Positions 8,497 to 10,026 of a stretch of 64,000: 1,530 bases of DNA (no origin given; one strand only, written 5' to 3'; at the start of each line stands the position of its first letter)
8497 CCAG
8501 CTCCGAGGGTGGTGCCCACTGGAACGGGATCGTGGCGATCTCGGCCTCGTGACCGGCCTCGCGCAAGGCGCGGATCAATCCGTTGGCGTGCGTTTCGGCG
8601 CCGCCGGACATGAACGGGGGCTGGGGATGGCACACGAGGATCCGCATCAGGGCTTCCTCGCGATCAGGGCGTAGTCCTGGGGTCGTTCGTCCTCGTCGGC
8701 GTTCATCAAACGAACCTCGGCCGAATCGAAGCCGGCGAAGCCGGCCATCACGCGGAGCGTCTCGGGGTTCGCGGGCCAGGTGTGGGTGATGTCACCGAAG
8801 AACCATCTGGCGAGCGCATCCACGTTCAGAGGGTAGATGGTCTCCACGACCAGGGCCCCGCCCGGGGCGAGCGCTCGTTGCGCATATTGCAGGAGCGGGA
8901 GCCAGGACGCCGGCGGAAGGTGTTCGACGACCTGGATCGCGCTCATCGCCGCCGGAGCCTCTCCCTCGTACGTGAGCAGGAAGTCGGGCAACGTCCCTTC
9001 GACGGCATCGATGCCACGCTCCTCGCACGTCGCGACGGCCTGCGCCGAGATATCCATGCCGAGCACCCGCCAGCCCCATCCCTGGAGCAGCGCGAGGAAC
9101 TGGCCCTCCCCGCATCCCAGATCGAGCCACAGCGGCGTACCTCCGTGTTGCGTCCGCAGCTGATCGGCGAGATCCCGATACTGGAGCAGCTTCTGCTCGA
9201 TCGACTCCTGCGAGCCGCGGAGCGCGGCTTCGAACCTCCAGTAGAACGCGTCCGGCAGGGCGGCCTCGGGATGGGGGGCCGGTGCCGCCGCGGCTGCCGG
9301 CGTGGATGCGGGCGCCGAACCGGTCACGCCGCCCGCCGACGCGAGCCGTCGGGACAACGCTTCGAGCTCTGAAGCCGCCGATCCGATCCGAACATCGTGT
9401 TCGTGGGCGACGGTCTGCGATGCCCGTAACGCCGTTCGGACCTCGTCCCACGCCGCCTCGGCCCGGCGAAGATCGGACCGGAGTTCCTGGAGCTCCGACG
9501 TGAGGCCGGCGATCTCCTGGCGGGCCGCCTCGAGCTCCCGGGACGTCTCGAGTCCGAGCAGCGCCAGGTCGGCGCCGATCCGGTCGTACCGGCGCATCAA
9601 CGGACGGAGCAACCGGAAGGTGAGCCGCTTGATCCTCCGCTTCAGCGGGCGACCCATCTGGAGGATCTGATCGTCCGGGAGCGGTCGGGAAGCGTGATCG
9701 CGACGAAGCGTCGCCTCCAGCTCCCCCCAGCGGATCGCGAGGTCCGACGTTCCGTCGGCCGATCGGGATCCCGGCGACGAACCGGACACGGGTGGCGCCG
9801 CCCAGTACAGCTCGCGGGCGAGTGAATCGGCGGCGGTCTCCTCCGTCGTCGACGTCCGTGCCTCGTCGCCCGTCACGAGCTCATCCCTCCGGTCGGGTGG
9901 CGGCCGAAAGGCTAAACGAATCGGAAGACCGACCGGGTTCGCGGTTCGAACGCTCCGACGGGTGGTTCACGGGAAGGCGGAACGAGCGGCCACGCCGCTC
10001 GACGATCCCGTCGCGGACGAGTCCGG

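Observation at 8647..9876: Coiled-coil + SAM-methyltransferase next to two GT4 enzymes resembles a WbdD-like chain-terminating molecular ruler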

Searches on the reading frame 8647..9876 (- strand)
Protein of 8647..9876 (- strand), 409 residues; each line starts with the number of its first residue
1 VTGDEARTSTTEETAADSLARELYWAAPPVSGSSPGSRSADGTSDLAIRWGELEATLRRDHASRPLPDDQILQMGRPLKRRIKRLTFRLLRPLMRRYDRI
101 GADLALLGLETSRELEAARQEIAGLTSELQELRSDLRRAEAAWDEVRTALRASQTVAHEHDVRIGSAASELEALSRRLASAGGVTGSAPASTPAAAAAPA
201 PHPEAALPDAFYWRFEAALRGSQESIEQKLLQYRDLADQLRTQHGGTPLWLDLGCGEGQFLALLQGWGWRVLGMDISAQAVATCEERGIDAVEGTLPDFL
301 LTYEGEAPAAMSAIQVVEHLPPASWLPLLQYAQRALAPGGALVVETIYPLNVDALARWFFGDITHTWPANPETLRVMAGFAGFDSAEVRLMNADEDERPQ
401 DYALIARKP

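Call 3: search_protein_families(library=pfam, proteins=[window:8647-9876:-], max_evalue=0.01)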
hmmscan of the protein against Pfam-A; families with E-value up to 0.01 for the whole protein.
window:8647-9876:- (409 aa): 7 families
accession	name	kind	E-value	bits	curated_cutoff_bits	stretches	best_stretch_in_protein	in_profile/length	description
PF13489.12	Methyltransf_23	-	1.1e-14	55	27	1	238-384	14-160/164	Methyltransferase domain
PF13649.12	Methyltransf_25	-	3.7e-11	44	27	1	251-340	2-97/97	Methyltransferase domain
PF08241.18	Methyltransf_11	-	2.9e-10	41.1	21.2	1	251-344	1-95/95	Methyltransferase domain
PF08242.18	Methyltransf_12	-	3.3e-08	34.6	30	1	251-342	1-98/98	Methyltransferase domain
PF07021.18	MetW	-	3.8e-06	27.1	21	1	251-303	18-71/193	Methionine biosynthesis protein MetW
PF13847.12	Methyltransf_31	-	0.00017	21.7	27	1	251-293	8-57/145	Methyltransferase domain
PF02353.26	CMAS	-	0.0013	18.6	27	1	232-354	50-174/273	Mycolic acid cyclopropane synthetase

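Call 4: search_protein_families(library=ncbifam, proteins=[window:8647-9876:-], max_evalue=0.01)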
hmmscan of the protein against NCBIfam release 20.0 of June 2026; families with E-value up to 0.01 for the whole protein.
window:8647-9876:- (409 aa): 11 families
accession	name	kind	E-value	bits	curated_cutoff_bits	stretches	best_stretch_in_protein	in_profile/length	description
NF045667.1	MTase_DVU1556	equivalog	6.8e-07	29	155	1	251-352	27-127/213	DVU_1556 family methyltransferase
TIGR02081.1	metW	equivalog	2.2e-06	27.4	189.5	1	251-304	18-72/194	methionine biosynthesis protein MetW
NF043040.1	corrin_prot_MT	hypoth_equivalog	4.3e-05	23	180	1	251-344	46-147/216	corrinoid protein-associated methyltransferase CpaM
NF041820.1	daptide_MTase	equivalog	0.00036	20.1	175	1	235-287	28-77/243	daptide-type RiPP biosynthesis methyltransferase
TIGR02021.1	BchM-ChlM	equivalog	0.00065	19.2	158.9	1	250-290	58-98/218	magnesium protoporphyrin IX methyltransferase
NF010703.0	PRK14103.1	equivalog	0.002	17.6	320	1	250-344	33-124/256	trans-aconitate 2-methyltransferase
NF008686.0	PRK11705.1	equivalog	0.0032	16.6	400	1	239-347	162-268/383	cyclopropane fatty acyl phospholipid synthase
NF045487.1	ASRP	equivalog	0.0035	16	300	1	112-176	196-256/593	archaea-specific SMC-related protein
TIGR02168.1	SMC_prok_B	equivalog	0.0052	14.6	567.35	1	111-178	677-947/1181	chromosome segregation protein SMC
TIGR01983.1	UbiG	equivalog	0.0055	16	102.95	0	250-347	53-154/228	bifunctional 2-polyprenyl-6-hydroxyphenol methylase/3-demethylubiquinol 3-O-methyltransferase UbiG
NF010758.0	PRK14161.1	equivalog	0.0095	15.6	206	0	116-181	22-85/178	nucleotide exchange factor GrpE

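Call 6: search_solved_structures(query=window:8647-9876:-, max_evalue=1, show_alignments=2)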
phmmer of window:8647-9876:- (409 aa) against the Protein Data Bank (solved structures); distinct sequences matched with E-value up to 1: 45.
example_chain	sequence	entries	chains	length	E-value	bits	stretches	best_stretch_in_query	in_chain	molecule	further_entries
3dli_A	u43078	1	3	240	2.5e-15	59.9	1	210-392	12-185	methyltransferase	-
3e8s_A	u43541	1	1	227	2.5e-08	36.9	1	202-401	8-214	Putative SAM Dependent Methyltransferase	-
4e31_A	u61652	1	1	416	7.1e-05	25.5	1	238-390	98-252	TcaB9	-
4e2x_A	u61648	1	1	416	7.5e-05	25.4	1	238-390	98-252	TcaB9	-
3ndi_A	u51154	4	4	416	7.7e-05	25.4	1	238-390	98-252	Methyltransferase | TcaB9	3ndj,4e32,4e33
4e2y_A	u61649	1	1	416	7.8e-05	25.4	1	238-390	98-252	TcaB9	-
9icz_A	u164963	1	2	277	0.00016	24.4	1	248-345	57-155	S-adenosylmethionine (SAM)-dependent methyltransferase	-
4e2z_A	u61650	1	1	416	0.00027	23.6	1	238-388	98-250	TcaB9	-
4e2w_A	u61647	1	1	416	0.00058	22.5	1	238-390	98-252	TcaB9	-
4e30_A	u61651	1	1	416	0.00059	22.5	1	238-390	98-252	TcaB9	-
1ve3_A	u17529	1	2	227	0.0014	21.3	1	251-344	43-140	hypothetical protein PH0226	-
5t64_A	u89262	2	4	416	0.0029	20.2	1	244-389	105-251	Sugar 3-C-methyl transferase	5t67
5t6b_A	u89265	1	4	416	0.0036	19.9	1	238-389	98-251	Sugar 3-C-methyl transferase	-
9klx_A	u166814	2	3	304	0.0063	19.1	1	251-297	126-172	Class I SAM-dependent methyltransferase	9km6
2i6g_A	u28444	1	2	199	0.0074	18.9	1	250-343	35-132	Putative methyltransferase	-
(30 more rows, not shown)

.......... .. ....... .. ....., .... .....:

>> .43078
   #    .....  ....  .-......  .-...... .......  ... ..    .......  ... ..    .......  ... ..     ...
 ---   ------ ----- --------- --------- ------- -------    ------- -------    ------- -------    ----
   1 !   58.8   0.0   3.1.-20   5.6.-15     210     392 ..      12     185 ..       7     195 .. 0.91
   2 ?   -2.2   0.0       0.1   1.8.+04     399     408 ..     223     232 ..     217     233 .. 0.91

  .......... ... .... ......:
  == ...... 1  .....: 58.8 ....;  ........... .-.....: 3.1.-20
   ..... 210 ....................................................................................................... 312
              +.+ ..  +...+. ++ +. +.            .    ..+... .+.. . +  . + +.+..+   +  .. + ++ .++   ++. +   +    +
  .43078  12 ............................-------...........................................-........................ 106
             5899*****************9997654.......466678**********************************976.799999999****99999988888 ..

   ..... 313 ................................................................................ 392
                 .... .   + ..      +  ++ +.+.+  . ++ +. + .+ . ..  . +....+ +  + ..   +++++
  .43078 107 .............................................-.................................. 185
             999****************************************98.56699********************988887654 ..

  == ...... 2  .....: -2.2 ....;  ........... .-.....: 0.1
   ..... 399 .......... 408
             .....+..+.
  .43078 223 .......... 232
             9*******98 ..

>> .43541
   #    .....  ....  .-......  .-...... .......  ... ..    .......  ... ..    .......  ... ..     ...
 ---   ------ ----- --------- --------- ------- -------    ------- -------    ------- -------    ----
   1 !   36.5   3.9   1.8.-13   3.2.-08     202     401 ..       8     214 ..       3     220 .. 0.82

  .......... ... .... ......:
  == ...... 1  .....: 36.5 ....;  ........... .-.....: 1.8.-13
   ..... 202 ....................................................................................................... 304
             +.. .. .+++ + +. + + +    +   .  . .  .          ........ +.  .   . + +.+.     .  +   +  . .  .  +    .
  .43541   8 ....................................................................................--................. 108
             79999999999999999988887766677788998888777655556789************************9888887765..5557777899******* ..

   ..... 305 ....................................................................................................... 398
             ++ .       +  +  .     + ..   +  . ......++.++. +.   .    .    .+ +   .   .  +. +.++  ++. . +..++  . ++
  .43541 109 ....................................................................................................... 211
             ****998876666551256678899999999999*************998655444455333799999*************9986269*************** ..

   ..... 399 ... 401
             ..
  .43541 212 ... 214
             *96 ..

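Call 7: find_homologous_proteins(query=window:8647-9876:-)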
Query window:8647-9876:- (409 aa): 233 proteins with E <= 0.001 among 8000 candidates; the best 120 are listed.
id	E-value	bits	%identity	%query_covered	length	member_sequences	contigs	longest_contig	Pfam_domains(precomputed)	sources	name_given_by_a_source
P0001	3.0e-265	898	100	100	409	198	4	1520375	PF07021.19,PF13489.13,PF13649.13,PF08241.19,PF08242.19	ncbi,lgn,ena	-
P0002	3.1e-244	829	91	100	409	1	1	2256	PF07021.19,PF13489.13,PF13649.13,PF08241.19,PF08242.19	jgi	jgi:SAM-dependent methyltransferase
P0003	5.2e-239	811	90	100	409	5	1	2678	PF07021.19,PF13489.13,PF13649.13,PF08241.19,PF08242.19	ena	-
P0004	1.1e-236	804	89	100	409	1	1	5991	PF07021.19,PF13489.13,PF13649.13,PF08241.19,PF08242.19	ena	-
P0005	3.8e-234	795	88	100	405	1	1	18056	PF07021.19,PF13489.13,PF13649.13,PF08241.19,PF08242.19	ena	-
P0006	2.6e-232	789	88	100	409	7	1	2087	PF07021.19,PF13489.13,PF13649.13,PF08241.19,PF08242.19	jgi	-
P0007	5.3e-173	594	66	100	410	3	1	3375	PF07021.19,PF13489.13,PF13649.13,PF08241.19,PF08242.19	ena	-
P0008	8.8e-172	590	69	96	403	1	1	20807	PF07021.19,PF13489.13,PF13649.13,PF08241.19,PF08242.19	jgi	jgi:SAM-dependent methyltransferase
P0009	1.1e-168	580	66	96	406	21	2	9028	PF13847.13,PF13489.13,PF13649.13,PF08241.19,PF08242.19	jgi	jgi:SAM-dependent methyltransferase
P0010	1.6e-168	579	66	100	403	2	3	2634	PF07021.19,PF13847.13,PF13489.13,PF13649.13,PF08241.19,PF08242.19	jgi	jgi:SAM-dependent methyltransferase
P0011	5.3e-168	578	66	99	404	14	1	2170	PF07021.19,PF13489.13,PF13649.13,PF08241.19,PF08242.19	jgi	jgi:SAM-dependent methyltransferase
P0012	1.2e-167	576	65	100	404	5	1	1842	PF07021.19,PF13489.13,PF13649.13,PF08241.19,PF08242.19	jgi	jgi:SAM-dependent methyltransferase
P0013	2.2e-167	575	67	96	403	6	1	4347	PF07021.19,PF13489.13,PF13649.13,PF08241.19,PF08242.19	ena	-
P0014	1.6e-166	573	65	100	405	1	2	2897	PF13847.13,PF13489.13,PF13649.13,PF08241.19,PF08242.19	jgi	jgi:SAM-dependent methyltransferase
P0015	4.4e-166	571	67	96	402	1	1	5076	PF07021.19,PF13847.13,PF13489.13,PF13649.13,PF08241.19,PF08242.19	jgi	jgi:SAM-dependent methyltransferase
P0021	2.8e-149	516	70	82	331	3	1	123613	PF07021.19,PF13847.13,PF13489.13,PF13649.13,PF08241.19,PF08242.19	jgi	jgi:SAM-dependent methyltransferase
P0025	1.9e-129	451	55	96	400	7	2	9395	PF13847.13,PF13489.13,PF13649.13,PF08241.19,PF08242.19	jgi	jgi:O-antigen chain-terminating methyltransferase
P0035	7.3e-104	366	50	89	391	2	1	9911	PF13489.13,PF13649.13,PF08241.19,PF08242.19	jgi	jgi:SAM-dependent methyltransferase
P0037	9.3e-102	359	49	92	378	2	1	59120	PF07021.19,PF13847.13,PF13489.13,PF13649.13,PF08241.19,PF08242.19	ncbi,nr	ncbi:MAG TPA: class I SAM-dependent methyltransferase [Actinomycetota bacterium]|nr:class I SAM-depe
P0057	1.3e-57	214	38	81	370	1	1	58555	PF13489.13,PF02353.27,PF13649.13,PF08241.19,PF08242.19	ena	-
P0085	5.3e-27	113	39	53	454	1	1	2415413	PF07021.19,PF13847.13,PF13489.13,PF13649.13,PF08241.19,PF08242.19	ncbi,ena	-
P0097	3.7e-25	107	36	57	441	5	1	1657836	PF07021.19,PF13847.13,PF13489.13,PF13649.13,PF08241.19,PF08242.19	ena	-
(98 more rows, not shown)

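Call 8: find_encoding_contigs(protein=P0001, flank=10000, max_places=4)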
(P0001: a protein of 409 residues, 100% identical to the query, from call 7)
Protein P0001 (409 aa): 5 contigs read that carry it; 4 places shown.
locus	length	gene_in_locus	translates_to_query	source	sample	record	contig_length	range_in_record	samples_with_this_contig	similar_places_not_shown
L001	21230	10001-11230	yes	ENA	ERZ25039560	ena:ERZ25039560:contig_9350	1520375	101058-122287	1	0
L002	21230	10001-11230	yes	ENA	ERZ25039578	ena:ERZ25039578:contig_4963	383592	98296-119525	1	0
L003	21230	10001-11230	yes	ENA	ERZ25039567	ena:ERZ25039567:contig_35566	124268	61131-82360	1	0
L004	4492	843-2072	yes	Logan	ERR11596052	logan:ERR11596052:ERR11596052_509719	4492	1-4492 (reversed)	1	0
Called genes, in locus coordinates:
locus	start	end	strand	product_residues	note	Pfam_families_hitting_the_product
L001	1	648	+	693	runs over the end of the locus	PF01590:GAF, PF00989:PAS, PF08448:PAS_4, PF08447:PAS_3, PF13426:PAS_9, PF00512:HisKA, PF02518:HATPase_c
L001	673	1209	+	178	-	PF03449:GreA_GreB_N, PF01272:GreA_GreB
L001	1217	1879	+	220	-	PF01066:CDP-OH_P_transf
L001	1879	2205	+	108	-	PF00355:Rieske, PF13806:Rieske_2 (weak)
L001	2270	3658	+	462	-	PF00291:PALP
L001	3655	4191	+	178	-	PF00583:Acetyltransf_1, PF13508:Acetyltransf_7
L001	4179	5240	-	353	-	PF00657:Lipase_GDSL (faint), PF04311:DUF459, PF13472:Lipase_GDSL_2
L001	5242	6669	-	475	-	PF03062:MBOAT, PF13813:MBOAT_2 (weak)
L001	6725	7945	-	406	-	PF04542:Sigma70_r2, PF08281:Sigma70_r4_2, PF20239:DUF6596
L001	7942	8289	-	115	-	PF03795:YCII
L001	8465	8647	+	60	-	-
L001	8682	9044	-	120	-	PF00571:CBS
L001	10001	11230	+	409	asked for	PF13489:Methyltransf_23, PF07021:MetW (weak), PF08241:Methyltransf_11, PF08242:Methyltransf_12, PF13649:Methyltransf_25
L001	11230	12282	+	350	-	PF13439:Glyco_transf_4 (faint), PF20706:GT4-conflict (weak), PF00534:Glycos_transf_1, PF13692:Glyco_trans_1_4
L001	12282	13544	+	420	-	PF00534:Glycos_transf_1, PF13692:Glyco_trans_1_4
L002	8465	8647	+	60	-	-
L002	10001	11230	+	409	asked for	PF13489:Methyltransf_23, PF07021:MetW (weak), PF08241:Methyltransf_11, PF08242:Methyltransf_12, PF13649:Methyltransf_25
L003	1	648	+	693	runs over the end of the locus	PF01590:GAF, PF00989:PAS, PF08448:PAS_4, PF08447:PAS_3, PF13426:PAS_9, PF00512:HisKA, PF02518:HATPase_c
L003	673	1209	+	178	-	PF03449:GreA_GreB_N, PF01272:GreA_GreB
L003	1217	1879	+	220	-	PF01066:CDP-OH_P_transf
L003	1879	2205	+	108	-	PF00355:Rieske, PF13806:Rieske_2 (weak)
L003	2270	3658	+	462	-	PF00291:PALP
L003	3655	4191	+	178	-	PF00583:Acetyltransf_1, PF13508:Acetyltransf_7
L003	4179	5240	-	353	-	PF00657:Lipase_GDSL (faint), PF04311:DUF459, PF13472:Lipase_GDSL_2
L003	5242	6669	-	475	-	PF03062:MBOAT, PF13813:MBOAT_2 (weak)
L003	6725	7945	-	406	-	PF04542:Sigma70_r2, PF08281:Sigma70_r4_2, PF20239:DUF6596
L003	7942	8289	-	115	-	PF03795:YCII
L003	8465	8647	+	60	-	-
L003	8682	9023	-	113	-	PF00571:CBS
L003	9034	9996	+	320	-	PF00730:HhH-GPD, PF00633:HHH (weak)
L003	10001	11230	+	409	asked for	PF13489:Methyltransf_23, PF07021:MetW (weak), PF08241:Methyltransf_11, PF08242:Methyltransf_12, PF13649:Methyltransf_25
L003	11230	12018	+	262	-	PF13439:Glyco_transf_4 (faint)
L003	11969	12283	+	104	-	PF00534:Glycos_transf_1, PF13692:Glyco_trans_1_4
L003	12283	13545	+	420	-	PF00534:Glycos_transf_1, PF13692:Glyco_trans_1_4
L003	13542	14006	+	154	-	PF01475:FUR, PF09339:HTH_IclR (weak)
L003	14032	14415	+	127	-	PF19625:DUF6130 (weak), PF14347:DUF4399 (faint)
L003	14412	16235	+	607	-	PF02517:Rce1-like (weak), PF13458:Peripla_BP_6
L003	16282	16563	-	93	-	-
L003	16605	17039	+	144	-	-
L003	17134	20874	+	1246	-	PF07690:MFS_1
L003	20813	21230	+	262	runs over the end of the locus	PF00561:Abhydrolase_1, PF12697:Abhydrolase_6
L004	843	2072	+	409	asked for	PF13489:Methyltransf_23, PF07021:MetW (weak), PF08241:Methyltransf_11, PF08242:Methyltransf_12, PF13649:Methyltransf_25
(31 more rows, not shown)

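Call 11: find_encoding_contigs(protein=P0037, flank=10000, max_places=2)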
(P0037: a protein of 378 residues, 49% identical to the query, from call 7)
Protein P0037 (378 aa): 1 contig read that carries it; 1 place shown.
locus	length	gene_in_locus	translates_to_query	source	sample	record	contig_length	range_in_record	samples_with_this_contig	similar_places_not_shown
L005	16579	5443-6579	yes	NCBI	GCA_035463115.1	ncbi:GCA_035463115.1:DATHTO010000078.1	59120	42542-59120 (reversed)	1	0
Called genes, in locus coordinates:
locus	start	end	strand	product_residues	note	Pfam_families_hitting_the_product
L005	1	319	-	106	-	?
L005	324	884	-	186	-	-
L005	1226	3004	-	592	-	PF11832:DUF3352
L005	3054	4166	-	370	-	PF02746:MR_MLE_N (weak), PF13378:MR_MLE_C, PF26685:DUF8230_C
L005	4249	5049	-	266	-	-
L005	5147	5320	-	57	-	-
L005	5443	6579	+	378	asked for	PF13847:Methyltransf_31 (faint), PF13489:Methyltransf_23, PF07021:MetW (weak), PF08241:Methyltransf_11, PF08242:Methyltransf_12 (weak), PF13649:Methyltransf_25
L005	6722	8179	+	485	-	PF00884:Sulfatase, PF01663:Phosphodiest (faint), PF16347:SGSH_C (weak)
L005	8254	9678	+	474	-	PF04185:Phosphoesterase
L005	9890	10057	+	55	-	-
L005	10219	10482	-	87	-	-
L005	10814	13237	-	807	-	PF01839:FG-GAP (faint), PF13517:FG-GAP_3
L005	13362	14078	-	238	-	PF05175:MTS (faint)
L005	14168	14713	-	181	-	PF12089:DUF3566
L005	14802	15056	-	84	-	-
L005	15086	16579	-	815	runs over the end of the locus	PF00521:DNA_topoisoIV, PF03989:DNA_gyraseA_C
